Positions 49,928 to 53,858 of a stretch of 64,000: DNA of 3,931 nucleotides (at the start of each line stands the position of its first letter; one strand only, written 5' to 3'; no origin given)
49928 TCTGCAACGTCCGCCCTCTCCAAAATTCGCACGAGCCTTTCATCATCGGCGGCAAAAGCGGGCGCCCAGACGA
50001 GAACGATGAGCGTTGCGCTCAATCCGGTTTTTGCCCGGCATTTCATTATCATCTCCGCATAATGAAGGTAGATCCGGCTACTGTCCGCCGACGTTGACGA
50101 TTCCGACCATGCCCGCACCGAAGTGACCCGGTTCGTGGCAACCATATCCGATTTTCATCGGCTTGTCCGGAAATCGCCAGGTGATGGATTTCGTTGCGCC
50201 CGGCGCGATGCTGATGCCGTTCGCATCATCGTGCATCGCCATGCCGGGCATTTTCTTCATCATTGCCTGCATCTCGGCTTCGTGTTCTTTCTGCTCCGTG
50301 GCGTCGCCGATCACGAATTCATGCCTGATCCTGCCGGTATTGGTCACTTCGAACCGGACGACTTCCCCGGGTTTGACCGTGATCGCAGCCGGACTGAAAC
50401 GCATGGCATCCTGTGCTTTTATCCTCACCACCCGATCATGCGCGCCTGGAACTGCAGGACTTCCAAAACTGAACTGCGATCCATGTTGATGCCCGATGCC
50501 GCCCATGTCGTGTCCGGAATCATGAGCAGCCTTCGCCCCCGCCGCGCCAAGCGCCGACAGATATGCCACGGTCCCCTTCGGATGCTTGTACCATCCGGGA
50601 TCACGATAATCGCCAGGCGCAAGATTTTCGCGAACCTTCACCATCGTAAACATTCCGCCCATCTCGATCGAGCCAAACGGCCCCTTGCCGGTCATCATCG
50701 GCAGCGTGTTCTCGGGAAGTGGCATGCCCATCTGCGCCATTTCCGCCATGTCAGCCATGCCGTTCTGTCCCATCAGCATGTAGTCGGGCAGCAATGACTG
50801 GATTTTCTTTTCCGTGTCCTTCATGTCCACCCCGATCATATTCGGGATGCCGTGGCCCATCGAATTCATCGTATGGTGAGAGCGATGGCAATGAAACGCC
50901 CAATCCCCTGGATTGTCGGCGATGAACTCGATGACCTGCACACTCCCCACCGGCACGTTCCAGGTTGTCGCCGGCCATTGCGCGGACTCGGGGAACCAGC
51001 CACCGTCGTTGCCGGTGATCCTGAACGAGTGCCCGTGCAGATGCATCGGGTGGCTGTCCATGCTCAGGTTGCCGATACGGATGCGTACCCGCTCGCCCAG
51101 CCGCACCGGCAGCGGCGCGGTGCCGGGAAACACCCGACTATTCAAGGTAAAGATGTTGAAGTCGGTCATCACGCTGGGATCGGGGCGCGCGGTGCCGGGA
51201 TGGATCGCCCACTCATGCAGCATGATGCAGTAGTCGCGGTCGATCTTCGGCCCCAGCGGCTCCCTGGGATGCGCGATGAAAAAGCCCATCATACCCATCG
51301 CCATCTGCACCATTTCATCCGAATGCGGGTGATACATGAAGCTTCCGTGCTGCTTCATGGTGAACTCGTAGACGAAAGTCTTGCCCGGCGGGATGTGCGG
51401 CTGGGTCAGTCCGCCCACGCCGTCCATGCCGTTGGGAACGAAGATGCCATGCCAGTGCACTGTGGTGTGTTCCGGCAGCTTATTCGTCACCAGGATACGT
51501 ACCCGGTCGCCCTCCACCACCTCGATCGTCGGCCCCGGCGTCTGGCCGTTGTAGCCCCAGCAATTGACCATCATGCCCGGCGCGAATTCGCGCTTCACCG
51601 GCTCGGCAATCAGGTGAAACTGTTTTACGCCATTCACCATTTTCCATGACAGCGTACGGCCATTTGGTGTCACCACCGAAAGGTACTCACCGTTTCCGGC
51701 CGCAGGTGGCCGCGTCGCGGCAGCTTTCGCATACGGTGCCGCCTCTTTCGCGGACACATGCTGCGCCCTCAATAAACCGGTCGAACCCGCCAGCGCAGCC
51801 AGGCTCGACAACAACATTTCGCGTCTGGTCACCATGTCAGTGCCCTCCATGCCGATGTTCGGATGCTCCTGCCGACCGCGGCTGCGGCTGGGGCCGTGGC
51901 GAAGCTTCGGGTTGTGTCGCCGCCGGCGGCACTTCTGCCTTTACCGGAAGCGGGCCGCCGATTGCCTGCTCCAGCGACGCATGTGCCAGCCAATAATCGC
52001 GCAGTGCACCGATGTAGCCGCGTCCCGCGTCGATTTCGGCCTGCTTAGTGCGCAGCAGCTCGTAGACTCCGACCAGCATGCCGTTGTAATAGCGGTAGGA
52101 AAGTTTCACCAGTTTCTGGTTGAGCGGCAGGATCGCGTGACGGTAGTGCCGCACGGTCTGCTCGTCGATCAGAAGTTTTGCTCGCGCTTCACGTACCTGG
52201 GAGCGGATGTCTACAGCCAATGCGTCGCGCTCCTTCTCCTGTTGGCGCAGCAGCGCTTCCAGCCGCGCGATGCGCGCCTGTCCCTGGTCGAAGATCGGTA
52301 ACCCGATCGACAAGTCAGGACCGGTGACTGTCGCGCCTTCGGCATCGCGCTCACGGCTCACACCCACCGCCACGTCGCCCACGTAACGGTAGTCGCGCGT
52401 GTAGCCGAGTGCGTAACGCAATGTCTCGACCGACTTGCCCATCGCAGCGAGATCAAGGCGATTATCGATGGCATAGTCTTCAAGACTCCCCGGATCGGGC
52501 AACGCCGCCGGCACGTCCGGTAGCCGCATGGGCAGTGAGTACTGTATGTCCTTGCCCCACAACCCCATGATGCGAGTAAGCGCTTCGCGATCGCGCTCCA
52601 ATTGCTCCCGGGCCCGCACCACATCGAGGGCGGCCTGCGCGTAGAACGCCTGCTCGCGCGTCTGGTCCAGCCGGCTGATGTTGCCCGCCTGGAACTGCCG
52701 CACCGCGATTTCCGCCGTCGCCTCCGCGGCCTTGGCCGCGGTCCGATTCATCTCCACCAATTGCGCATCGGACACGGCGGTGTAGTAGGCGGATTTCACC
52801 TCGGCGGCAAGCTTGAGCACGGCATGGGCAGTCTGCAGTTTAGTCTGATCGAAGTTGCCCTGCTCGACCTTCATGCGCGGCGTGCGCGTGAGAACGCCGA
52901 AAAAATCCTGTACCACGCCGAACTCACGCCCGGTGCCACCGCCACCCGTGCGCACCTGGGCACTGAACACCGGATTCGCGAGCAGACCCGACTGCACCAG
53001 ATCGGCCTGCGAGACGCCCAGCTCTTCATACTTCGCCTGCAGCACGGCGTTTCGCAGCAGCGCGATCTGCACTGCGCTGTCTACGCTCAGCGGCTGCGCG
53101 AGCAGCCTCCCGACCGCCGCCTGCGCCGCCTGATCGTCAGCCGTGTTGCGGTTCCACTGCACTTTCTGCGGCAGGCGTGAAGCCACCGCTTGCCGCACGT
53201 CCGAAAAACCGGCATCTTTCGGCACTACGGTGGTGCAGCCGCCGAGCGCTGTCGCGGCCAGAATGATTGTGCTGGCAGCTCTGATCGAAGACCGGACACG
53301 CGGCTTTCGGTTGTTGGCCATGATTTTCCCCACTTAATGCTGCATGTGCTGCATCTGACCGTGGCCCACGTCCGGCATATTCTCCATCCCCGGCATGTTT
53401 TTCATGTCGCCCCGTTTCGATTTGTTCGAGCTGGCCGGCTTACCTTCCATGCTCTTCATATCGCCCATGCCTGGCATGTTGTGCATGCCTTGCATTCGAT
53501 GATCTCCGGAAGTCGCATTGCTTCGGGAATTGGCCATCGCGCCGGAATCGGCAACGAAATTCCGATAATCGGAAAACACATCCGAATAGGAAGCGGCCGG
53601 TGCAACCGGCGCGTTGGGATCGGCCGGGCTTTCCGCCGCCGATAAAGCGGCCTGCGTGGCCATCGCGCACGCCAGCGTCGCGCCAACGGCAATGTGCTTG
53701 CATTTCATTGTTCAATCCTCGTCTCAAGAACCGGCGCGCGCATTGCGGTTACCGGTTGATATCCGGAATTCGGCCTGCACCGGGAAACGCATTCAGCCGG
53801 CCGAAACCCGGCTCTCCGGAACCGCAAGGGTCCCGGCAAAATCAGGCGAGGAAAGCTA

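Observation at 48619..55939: Co-directional string of nine copper-type genes that does not match cus, pco/cop or cue layouts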

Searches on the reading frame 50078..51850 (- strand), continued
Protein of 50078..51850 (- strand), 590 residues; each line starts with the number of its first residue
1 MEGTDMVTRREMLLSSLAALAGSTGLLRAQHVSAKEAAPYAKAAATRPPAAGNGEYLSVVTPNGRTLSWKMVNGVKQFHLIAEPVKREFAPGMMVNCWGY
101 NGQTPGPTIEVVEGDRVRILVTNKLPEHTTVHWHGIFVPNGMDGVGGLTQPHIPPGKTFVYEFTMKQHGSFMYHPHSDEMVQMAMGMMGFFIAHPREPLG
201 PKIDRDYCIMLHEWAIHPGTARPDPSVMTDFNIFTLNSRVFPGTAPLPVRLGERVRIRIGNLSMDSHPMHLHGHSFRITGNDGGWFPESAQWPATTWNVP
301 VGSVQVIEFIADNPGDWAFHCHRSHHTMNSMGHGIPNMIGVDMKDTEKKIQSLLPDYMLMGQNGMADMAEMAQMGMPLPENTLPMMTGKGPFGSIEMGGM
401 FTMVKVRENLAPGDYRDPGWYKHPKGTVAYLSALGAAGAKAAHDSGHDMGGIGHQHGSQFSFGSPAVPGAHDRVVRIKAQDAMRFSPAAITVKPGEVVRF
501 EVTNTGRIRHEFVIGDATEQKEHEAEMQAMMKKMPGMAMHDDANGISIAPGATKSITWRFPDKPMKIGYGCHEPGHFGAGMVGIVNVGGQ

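Call 32: get_annotated_region(hit=H3, flank=6000)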
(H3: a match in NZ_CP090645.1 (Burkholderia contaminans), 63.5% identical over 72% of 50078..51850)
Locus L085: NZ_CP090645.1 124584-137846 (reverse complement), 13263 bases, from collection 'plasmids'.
description: Burkholderia contaminans strain LMG 23361 plasmid unnamed3, complete sequence
organism: Burkholderia contaminans (NCBI taxid 488447)
taxonomy: Bacteria; Pseudomonadota; Betaproteobacteria; Burkholderiales; Burkholderiaceae; Burkholderia; Burkholderia contaminans
host: -; source: sheep,milk,milk; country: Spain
typing (MOB-suite, as given by PLSDB): non-mobilizable
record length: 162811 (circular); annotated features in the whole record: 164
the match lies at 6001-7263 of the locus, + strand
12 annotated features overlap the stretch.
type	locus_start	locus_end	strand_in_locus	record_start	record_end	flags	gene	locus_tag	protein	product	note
CDS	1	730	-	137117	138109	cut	-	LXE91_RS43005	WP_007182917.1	IS5-like element ISBmu23 family transposase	GO:0006313 - DNA transposition [Evidence IEA]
CDS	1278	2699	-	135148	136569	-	-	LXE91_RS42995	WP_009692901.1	heavy metal sensor histidine kinase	GO:0000160 - phosphorelay signal transduction system [Evidence IEA]; GO:0016310 - phosphorylation [Evidence IEA]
CDS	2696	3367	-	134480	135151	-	-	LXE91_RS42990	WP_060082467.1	heavy metal response regulator transcription factor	GO:0006355 - regulation of DNA-templated transcription [Evidence IEA]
CDS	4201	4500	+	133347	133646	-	-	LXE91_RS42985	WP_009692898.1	hypothetical protein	-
CDS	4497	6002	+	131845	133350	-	-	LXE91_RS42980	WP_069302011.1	TolC family protein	GO:0055085 - transmembrane transport [Evidence IEA]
CDS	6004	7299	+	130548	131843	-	-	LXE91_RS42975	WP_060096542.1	copper oxidase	-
CDS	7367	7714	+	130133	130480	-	-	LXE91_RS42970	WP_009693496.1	copper-binding protein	-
CDS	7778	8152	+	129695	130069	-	copC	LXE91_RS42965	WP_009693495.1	copper homeostasis periplasmic binding protein CopC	GO:0006825 - copper ion transport [Evidence IEA]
CDS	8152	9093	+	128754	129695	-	-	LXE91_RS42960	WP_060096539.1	CopD family protein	-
CDS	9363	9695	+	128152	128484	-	-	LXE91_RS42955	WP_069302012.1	DUF4148 domain-containing protein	-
CDS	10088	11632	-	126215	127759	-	-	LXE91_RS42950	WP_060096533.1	multicopper oxidase domain-containing protein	-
CDS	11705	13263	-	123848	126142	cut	-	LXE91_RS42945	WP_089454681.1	heavy metal translocating P-type ATPase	-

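Call 33: get_annotated_region(hit=H15, flank=6000)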
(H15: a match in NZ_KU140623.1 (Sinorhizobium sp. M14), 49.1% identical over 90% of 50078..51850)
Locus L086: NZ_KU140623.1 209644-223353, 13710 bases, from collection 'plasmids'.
description: Sinorhizobium sp. M14 plasmid pSinB, complete sequence
organism: Sinorhizobium sp. M14 (NCBI taxid 430451)
taxonomy: Bacteria; Pseudomonadota; Alphaproteobacteria; Hyphomicrobiales; Rhizobiaceae; Sinorhizobium; Sinorhizobium sp. M14
host: -; source: microbial mats from Zloty Stok gold mine; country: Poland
typing (MOB-suite, as given by PLSDB): conjugative; replicon rep_cluster_473; relaxase MOBQ; mating-pair formation MPF_T
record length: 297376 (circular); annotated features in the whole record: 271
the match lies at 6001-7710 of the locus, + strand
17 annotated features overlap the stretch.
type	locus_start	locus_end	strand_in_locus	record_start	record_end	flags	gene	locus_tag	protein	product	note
CDS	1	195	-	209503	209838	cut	-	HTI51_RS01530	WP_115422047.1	four-helix bundle copper-binding protein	-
CDS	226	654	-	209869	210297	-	-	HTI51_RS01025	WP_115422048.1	DUF305 domain-containing protein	-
CDS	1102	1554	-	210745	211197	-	-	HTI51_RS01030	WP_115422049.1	YqaA family protein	-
CDS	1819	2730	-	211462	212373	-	-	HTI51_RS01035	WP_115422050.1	CheR family methyltransferase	-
CDS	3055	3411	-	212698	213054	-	-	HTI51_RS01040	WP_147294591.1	hypothetical protein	-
CDS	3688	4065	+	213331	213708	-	-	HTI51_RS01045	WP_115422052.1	hypothetical protein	-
CDS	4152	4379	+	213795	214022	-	-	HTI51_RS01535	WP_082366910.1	hypothetical protein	-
CDS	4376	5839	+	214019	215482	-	-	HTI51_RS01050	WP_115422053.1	TolC family protein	GO:0055085 - transmembrane transport [Evidence IEA]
CDS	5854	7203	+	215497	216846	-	-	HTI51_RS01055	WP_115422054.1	copper oxidase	-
CDS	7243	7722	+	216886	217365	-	-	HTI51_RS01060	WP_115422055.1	plastocyanin/azurin family copper-binding protein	-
CDS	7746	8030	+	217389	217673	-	-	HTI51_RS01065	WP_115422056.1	copper-binding protein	-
CDS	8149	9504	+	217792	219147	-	-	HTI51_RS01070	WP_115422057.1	adenylate/guanylate cyclase domain-containing protein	-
CDS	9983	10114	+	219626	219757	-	-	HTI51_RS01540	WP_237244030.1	DUF4087 domain-containing protein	-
CDS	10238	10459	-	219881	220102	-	-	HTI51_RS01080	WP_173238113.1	hypothetical protein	-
CDS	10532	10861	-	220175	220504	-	-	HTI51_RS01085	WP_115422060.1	hypothetical protein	-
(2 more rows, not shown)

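Call 34: get_annotated_region(hit=H2, flank=6000)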
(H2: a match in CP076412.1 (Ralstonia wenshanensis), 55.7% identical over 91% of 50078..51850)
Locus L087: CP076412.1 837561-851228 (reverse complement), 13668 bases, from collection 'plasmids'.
description: Ralstonia wenshanensis strain 56D2 plasmid p56D2, complete sequence
organism: Ralstonia wenshanensis (NCBI taxid 2842456)
taxonomy: Bacteria; Pseudomonadota; Betaproteobacteria; Burkholderiales; Burkholderiaceae; Ralstonia; Ralstonia wenshanensis
host: -; source: soil; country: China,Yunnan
typing (MOB-suite, as given by PLSDB): non-mobilizable
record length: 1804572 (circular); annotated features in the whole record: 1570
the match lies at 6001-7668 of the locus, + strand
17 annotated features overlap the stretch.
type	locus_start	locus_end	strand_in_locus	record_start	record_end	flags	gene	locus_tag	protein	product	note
CDS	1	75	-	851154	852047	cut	-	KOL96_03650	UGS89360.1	LysR family transcriptional regulator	-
CDS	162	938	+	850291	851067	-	-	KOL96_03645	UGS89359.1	NAD(P)H-dependent oxidoreductase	-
CDS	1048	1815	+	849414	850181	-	-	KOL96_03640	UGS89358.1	sulfite exporter TauE/SafE family protein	-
CDS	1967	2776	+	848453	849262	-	-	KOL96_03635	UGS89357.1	alpha/beta hydrolase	-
CDS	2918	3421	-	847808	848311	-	-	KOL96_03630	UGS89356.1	acyl-CoA thioesterase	-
CDS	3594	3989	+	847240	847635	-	-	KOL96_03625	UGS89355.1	DUF2946 family protein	-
CDS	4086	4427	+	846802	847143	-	-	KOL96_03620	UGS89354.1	hypothetical protein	-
CDS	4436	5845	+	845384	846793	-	-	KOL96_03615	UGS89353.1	TolC family protein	-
CDS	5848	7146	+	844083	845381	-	-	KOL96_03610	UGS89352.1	copper oxidase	-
CDS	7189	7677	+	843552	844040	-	-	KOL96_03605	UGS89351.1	cupredoxin family protein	-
CDS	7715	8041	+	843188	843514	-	-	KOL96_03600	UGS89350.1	copper-binding protein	-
CDS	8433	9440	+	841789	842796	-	-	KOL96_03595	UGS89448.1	lipopolysaccharide-modifying protein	-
CDS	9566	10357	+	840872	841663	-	-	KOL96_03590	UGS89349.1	phytanoyl-CoA dioxygenase family protein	-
CDS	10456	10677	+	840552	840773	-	-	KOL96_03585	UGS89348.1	hypothetical protein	-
CDS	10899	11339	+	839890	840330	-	-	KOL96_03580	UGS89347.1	DUF2141 domain-containing protein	-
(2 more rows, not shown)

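Call 87: predict_structure(alignment_id=A2)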
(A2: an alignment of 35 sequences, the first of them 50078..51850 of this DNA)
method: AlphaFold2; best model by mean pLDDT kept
length: 590 residues; sequences in the alignment: 35
mean_pLDDT: 59.8   pTM: 0.56
mean pLDDT of the five models: 59.8, 58.0, 55.1, 53.7, 53.4
residues with pLDDT >= 90: 93; 70-90: 132; 50-70: 106; < 50: 259
segments of 3 or more residues with pLDDT < 50: 1-4, 16-53, 141-148, 228-243, 326-372, 375-399, 427-432, 435-471, 482-489, 508-546, 562-590
pLDDT, mean of each block of 10 residues (from residue 1): 47 53 38 34 32 65 83 95 79 74 89 93 91 75 44 90 90 79 80 86 89 62 58 36 67 92 77 87 88 86 91 83 48 26 40 37 41 45 30 36 81 76 53 46 35 23 26 62 44 63 58 41 40 30 44 61 48 37 29
secondary structure, 60 per line:
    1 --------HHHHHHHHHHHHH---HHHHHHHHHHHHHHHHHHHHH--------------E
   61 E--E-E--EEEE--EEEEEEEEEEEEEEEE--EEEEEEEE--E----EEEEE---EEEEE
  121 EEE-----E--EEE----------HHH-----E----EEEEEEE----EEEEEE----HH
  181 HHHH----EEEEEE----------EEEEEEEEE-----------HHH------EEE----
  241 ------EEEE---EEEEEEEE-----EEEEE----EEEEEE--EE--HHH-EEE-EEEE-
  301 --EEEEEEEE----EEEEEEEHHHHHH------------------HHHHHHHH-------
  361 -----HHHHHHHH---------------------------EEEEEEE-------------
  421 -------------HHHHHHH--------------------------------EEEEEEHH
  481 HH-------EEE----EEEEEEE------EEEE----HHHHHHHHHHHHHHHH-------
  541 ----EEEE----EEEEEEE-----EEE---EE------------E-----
elements in order: H9-21 H25-45 E69-72 E75-90 E93-100 E108-112 E116-123 E132-134 E158-164 E169-174 H179-184 E189-194 E205-213 E234-236 E247-250 E254-261 E267-271 E276-281 E292-294 E296-299 E303-310 E315-321 H322-327 H346-353 H366-373 E401-407 H434-440 E473-478 H479-482 E490-492 E497-503 E510-513 H518-533 E545-548 E553-559 E565-567

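Call 91: fold_search(model_id=the predicted structure, library=pdb)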
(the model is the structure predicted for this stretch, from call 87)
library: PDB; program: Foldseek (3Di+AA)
matches with E <= 10: 1477; with E <= 0.001: 612
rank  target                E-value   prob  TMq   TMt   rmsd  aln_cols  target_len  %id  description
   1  8z59_A                7.7e-25  1.00  0.38  0.49  18.8       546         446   14  The X-Ray crystal structure of multicopper oxidase from Sulfurimonas sp. (released 2025-02-19)
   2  6wcn                  6.6e-24  1.00  0.40  0.53  19.6       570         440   16  Crystal structure of Laccase from Thermus thermophilus HB27 with an open conformation of beta-hairpin (Average deposited (released 2021-03-31)
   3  4f7k_A                8.8e-24  1.00  0.37  0.57  21.8       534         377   18  Crystal structure of Lac15 from a marine microbial metagenome (released 2013-05-22)
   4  8z59_B                1.3e-23  1.00  0.38  0.50  19.6       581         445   13  The X-Ray crystal structure of multicopper oxidase from Sulfurimonas sp. (released 2025-02-19)
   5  2zwn_B                2.3e-23  1.00  0.38  0.68  11.6       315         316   30  Crystal structure of the novel two-domain type laccase from a metagenome (released 2009-04-07)
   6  9cpm                  3.3e-23  1.00  0.40  0.54  19.6       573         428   16  Thermus thermophilus HB27 laccase (Tth-Lac) mutant with partial deletion of beta-hairpin sequence (released 2025-02-05)
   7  4f7k_B                3.9e-23  1.00  0.37  0.57  21.3       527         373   18  Crystal structure of Lac15 from a marine microbial metagenome (released 2013-05-22)
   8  3gdc_A                5.4e-23  1.00  0.38  0.75   3.3       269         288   28  Crystal structure of multicopper oxidase (released 2010-03-09)
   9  1aoz_A                5.4e-23  1.00  0.35  0.37  21.1       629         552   16  REFINED CRYSTAL STRUCTURE OF ASCORBATE OXIDASE AT 1.9 ANGSTROMS RESOLUTION (released 1993-10-31)
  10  6vow                  6.1e-23  1.00  0.39  0.55  20.3       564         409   18  Crystal structure of multi-copper oxidase from Pseudomonas Thermotolerans (released 2021-02-03)
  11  4e9q                  6.8e-23  1.00  0.40  0.48  22.2       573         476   16  Multicopper Oxidase CueO (data2) (released 2013-05-01)
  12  3od3                  7.2e-23  1.00  0.38  0.46  21.8       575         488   15  CueO at 1.1 A resolution including residues in previously disordered region (released 2011-09-07)
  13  6w2k_A                8.5e-23  1.00  0.39  0.52  20.0       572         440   17  Crystal structure of laccase from Thermus thermophilus HB27 in reducing conditions (Na2,S2,O2, 20 min) (released 2021-03-10)
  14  9cck_A                1.2e-22  1.00  0.39  0.55  21.0       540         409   20  Multi-copper oxidase with a C-terminal cupredoxin domain from Nitrosopumilus maritimus (released 2025-02-05)
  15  2zwn_A                1.6e-22  1.00  0.37  0.68   3.3       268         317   32  Crystal structure of the novel two-domain type laccase from a metagenome (released 2009-04-07)
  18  3gdc_C                2.1e-22  1.00  0.38  0.75   3.7       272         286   28  Crystal structure of multicopper oxidase (released 2010-03-09)
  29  3gdc_B                5.5e-22  1.00  0.38  0.75   3.7       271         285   28  Crystal structure of multicopper oxidase (released 2010-03-09)
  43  3g5w_A                1.3e-21  1.00  0.38  0.68   3.6       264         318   32  Crystal structure of Blue Copper Oxidase from Nitrosomonas europaea (released 2009-02-17)
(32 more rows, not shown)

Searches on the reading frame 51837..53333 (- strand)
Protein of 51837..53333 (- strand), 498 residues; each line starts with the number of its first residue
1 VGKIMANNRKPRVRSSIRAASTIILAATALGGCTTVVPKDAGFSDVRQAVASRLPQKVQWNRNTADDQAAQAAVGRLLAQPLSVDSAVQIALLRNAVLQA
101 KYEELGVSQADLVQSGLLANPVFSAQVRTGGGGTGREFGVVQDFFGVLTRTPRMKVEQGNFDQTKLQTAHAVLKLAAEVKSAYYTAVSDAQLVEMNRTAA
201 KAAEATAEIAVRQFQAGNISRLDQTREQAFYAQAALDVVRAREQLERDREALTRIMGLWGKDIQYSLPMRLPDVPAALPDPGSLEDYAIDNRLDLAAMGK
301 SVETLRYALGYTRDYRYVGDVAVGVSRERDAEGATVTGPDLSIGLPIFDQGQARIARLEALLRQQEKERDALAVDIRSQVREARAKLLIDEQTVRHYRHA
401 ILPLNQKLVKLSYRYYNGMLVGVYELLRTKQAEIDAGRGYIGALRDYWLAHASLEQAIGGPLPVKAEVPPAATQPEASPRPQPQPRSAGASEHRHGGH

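Call 3: search_protein_families(library=pfam, proteins=[window:51837-53333:-], max_evalue=0.1)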
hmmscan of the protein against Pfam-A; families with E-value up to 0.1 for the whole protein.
window:51837-53333:- (498 aa): 1 family
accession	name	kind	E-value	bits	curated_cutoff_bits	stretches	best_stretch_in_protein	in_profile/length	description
PF02321.23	OEP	-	3.1e-29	102.5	22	2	85-257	2-187/187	Outer membrane efflux protein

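Call 4: search_protein_families(library=ncbifam, proteins=[window:51837-53333:-], max_evalue=0.1)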
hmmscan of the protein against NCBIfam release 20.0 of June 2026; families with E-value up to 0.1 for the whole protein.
window:51837-53333:- (498 aa): 4 families
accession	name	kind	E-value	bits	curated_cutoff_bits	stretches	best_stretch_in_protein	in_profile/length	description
TIGR01844.1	type_I_sec_TolC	subfamily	8.7e-14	51.3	225.15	1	161-459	98-398/414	TolC family outer membrane protein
TIGR01845.1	outer_NodT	subfamily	1.5e-08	33.9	210.05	1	143-460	137-459/460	efflux transporter outer membrane subunit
NF045679.1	DiMtlExpIhpA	equivalog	5.6e-05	22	650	1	74-464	23-418/424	divalent metal ion exporter subunit IhpA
NF007390.0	PRK09915.1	equivalog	0.0004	19.2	597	1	165-303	176-312/488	MdtP family multidrug efflux transporter outer membrane subunit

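Call 77: search_solved_structures(query=window:51837-53321:-, max_evalue=0.001)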
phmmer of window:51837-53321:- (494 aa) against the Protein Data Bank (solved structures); distinct sequences matched with E-value up to 0.001: 0.

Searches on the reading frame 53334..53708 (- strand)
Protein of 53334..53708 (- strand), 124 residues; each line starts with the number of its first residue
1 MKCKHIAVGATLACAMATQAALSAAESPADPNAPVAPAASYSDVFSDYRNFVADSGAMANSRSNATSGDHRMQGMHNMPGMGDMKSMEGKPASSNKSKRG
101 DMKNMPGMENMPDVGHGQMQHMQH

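Call 3: search_protein_families(library=pfam, proteins=[window:53334-53708:-], max_evalue=0.1)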
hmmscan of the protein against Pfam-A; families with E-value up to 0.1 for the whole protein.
window:53334-53708:- (124 aa): 0 families

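Call 4: search_protein_families(library=ncbifam, proteins=[window:53334-53708:-], max_evalue=0.1)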
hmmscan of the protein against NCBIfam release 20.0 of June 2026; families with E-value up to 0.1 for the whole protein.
window:53334-53708:- (124 aa): 0 families
